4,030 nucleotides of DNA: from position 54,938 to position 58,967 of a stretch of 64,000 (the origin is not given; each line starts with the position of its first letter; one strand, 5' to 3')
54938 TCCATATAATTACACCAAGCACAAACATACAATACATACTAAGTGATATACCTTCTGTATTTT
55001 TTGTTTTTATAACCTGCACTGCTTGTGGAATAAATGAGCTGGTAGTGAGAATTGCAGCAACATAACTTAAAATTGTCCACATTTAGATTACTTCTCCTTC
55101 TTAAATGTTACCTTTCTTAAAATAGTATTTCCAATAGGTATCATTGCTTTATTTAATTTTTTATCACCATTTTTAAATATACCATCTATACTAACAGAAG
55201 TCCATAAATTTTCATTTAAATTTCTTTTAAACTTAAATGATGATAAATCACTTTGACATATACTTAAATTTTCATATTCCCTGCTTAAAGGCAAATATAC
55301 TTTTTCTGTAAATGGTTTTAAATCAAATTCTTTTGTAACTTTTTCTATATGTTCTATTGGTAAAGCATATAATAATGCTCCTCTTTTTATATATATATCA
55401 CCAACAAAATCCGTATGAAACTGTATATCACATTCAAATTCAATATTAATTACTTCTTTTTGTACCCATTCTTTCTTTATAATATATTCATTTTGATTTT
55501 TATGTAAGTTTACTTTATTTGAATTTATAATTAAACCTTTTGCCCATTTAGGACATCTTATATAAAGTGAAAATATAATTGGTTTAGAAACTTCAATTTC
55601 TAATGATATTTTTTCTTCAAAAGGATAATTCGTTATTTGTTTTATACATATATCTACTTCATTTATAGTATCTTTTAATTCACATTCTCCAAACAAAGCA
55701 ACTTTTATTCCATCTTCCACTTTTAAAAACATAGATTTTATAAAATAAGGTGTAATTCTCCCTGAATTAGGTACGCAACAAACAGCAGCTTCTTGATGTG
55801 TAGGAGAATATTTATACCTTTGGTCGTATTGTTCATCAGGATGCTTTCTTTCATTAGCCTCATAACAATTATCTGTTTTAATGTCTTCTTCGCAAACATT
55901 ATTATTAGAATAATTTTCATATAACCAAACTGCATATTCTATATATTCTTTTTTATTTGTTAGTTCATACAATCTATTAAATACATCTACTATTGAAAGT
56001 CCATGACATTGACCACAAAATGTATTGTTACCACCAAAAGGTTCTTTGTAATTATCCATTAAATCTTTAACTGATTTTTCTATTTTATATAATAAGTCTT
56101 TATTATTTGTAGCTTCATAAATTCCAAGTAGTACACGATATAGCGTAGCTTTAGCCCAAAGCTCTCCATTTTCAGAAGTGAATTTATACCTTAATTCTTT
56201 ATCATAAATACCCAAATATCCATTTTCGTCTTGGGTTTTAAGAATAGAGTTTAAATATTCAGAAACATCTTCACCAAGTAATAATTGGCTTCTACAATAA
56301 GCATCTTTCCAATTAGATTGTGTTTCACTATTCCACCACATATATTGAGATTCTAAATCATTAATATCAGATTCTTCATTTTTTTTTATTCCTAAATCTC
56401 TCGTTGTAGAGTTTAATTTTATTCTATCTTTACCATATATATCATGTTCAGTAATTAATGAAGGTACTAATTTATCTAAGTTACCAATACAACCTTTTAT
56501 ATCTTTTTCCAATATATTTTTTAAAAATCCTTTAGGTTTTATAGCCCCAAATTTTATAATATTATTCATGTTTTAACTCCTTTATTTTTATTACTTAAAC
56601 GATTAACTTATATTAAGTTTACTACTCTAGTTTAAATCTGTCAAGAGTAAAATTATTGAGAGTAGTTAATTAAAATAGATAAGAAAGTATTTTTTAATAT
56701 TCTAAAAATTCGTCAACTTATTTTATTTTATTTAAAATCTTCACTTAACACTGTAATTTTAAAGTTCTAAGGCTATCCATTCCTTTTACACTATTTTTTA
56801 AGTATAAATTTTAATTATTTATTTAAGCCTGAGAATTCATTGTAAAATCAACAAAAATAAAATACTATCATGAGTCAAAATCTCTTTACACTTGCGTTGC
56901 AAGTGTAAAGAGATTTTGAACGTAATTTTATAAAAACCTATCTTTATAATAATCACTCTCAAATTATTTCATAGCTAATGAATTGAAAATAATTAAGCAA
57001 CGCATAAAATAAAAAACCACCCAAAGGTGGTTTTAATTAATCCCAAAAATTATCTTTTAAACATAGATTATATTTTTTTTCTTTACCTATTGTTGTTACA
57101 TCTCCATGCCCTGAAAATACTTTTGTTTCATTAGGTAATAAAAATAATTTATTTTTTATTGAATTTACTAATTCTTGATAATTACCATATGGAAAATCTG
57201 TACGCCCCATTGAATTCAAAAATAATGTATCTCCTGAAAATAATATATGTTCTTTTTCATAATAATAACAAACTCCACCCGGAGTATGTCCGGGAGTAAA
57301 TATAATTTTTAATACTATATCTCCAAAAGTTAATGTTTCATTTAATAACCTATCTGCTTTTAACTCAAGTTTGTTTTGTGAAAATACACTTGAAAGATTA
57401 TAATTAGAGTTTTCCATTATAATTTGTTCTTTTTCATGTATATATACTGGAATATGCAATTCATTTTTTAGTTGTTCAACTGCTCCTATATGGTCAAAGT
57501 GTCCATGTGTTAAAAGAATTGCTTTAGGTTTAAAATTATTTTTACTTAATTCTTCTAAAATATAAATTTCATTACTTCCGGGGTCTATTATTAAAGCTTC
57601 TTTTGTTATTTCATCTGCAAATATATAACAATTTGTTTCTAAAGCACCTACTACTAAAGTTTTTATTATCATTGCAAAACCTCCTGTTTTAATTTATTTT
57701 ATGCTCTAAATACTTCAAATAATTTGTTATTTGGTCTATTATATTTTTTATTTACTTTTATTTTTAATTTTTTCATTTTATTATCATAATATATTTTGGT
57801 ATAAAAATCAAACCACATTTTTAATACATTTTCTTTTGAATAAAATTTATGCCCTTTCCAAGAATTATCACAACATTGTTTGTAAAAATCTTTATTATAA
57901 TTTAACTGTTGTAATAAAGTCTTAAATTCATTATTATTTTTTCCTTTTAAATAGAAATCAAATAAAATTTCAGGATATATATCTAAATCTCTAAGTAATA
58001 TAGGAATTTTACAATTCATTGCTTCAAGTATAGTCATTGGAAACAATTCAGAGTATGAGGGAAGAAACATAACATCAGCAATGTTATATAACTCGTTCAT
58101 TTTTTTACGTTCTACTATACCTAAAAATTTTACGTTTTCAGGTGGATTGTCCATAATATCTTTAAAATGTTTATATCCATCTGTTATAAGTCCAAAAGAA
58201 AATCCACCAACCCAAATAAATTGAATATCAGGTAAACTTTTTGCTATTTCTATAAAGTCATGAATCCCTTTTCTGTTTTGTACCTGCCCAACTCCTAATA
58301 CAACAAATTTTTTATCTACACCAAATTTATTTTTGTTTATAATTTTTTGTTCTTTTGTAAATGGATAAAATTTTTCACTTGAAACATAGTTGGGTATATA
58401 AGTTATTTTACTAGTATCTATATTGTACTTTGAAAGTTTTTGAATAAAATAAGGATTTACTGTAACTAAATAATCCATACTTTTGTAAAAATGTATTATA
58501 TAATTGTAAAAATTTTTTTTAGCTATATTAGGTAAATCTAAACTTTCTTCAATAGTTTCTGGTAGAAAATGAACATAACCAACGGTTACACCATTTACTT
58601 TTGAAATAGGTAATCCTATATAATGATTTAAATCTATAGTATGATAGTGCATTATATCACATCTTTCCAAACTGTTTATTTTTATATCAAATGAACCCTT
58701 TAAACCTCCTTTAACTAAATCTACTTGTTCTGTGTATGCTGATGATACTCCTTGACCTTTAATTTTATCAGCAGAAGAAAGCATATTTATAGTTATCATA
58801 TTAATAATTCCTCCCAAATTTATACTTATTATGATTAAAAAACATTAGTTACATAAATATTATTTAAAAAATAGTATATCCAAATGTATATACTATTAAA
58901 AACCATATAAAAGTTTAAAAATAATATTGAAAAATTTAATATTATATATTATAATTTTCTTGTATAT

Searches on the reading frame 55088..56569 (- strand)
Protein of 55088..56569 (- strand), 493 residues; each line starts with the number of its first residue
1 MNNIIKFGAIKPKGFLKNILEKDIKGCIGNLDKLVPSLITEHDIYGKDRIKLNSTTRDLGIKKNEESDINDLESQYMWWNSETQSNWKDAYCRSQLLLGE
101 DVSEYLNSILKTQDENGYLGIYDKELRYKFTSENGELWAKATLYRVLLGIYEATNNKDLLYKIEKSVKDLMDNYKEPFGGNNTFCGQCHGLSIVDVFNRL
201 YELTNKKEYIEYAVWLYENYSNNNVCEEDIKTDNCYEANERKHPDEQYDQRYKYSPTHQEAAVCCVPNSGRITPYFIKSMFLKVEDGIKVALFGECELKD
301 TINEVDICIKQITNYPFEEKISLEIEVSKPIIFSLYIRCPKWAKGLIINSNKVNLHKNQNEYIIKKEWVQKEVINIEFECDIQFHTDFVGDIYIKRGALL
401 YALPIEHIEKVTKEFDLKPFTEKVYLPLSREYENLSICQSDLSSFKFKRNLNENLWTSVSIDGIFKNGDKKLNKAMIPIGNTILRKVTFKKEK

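Call 17: search_protein_families(library=pfam, proteins=[window:55088-56569:-])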
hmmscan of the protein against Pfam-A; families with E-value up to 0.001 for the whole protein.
window:55088-56569:- (493 aa): 2 families
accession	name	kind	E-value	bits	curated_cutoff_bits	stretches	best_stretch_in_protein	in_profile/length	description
PF20736.2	Glyco_hydro127M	-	3.1e-12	46.9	24.2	1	288-379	2-94/95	Beta-L-arabinofuranosidase, GH127 middle domain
PF07944.18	Beta-AFase-like_GH127_cat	-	0.00025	20.6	24.9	1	101-219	82-206/376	Beta-L-arabinofuranosidase, GH127 catalytic domain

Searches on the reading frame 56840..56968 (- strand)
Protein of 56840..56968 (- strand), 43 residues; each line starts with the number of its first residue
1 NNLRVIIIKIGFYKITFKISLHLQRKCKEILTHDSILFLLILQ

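Call 64: find_homologous_proteins(query=window:56840-56968:-, max_evalue=10)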
Query seq(43 aa): no candidate shares three 5-residue words with the query. No homologue found.
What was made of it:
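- On Prokaryotic MITE: That peptide has no database relative (call 64).
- Tried and rejected: Searching the protein database with the longest spurious ORF, in the hope of finding other copies through miscalled genes: no candidates (call 64).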

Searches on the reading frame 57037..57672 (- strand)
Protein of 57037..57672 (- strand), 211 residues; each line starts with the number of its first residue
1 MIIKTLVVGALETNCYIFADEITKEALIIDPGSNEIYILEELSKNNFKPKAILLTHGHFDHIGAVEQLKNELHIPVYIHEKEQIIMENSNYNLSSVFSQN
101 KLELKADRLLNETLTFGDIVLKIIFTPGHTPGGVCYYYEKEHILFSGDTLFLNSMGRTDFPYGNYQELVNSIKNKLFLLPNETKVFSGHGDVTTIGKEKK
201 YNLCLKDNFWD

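Call 17: search_protein_families(library=pfam, proteins=[window:57037-57672:-])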
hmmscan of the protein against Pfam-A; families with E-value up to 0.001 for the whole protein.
window:57037-57672:- (211 aa): 3 families
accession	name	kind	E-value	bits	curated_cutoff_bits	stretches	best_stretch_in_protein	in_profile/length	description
PF00753.33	Lactamase_B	-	1e-36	127.2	22.7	1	9-189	2-196/196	Metallo-beta-lactamase superfamily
PF19583.5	ODP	-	1e-09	39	27.2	1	12-150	2-137/194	ODP family beta lactamase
PF12706.13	Lactamase_B_2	-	6.3e-06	26.4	27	1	47-130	29-112/200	Beta-lactamase superfamily domain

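Call 55: find_encoding_contigs(protein=window:57037-57672:-, flank=4000, max_places=10)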
Protein window:57037-57672:- (211 aa): 1 contig read that carries it; 1 place shown.
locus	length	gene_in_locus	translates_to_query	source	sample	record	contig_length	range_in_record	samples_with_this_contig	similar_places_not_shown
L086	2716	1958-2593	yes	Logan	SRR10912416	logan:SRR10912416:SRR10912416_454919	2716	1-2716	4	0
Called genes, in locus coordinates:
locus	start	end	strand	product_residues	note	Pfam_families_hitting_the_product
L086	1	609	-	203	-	?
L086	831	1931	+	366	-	PF13439:Glyco_transf_4 (weak), PF00534:Glycos_transf_1, PF13692:Glyco_trans_1_4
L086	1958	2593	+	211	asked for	PF00753:Lactamase_B, PF19583:ODP, PF23023:Anti-Pycsar_Apyc1 (weak), PF12706:Lactamase_B_2 (weak)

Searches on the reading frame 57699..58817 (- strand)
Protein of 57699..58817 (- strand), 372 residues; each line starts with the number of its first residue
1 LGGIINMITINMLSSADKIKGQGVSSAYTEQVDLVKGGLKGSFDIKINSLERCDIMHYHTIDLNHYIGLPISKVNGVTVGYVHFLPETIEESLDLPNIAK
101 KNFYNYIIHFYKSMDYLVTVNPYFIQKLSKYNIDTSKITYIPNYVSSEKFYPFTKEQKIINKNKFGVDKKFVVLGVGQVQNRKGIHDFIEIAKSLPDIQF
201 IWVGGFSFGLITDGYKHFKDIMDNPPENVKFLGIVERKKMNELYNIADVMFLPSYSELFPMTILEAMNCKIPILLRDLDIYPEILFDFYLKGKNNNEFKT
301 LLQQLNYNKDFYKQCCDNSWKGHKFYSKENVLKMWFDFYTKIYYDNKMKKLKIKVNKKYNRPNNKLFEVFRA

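Call 17: search_protein_families(library=pfam, proteins=[window:57699-58817:-])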
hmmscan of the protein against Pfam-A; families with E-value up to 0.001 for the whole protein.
window:57699-58817:- (372 aa): 3 families
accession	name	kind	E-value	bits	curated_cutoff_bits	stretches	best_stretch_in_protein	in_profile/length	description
PF00534.26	Glycos_transf_1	-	3.1e-21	76.1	26.4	1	161-308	5-158/172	Glycosyl transferases group 1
PF13692.12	Glyco_trans_1_4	-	4.5e-15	56.6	27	1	171-285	2-115/142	Glycosyl transferases group 1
PF13439.12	Glyco_transf_4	-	6.7e-06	26.7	28.5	1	51-147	71-168/170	Glycosyltransferase Family 4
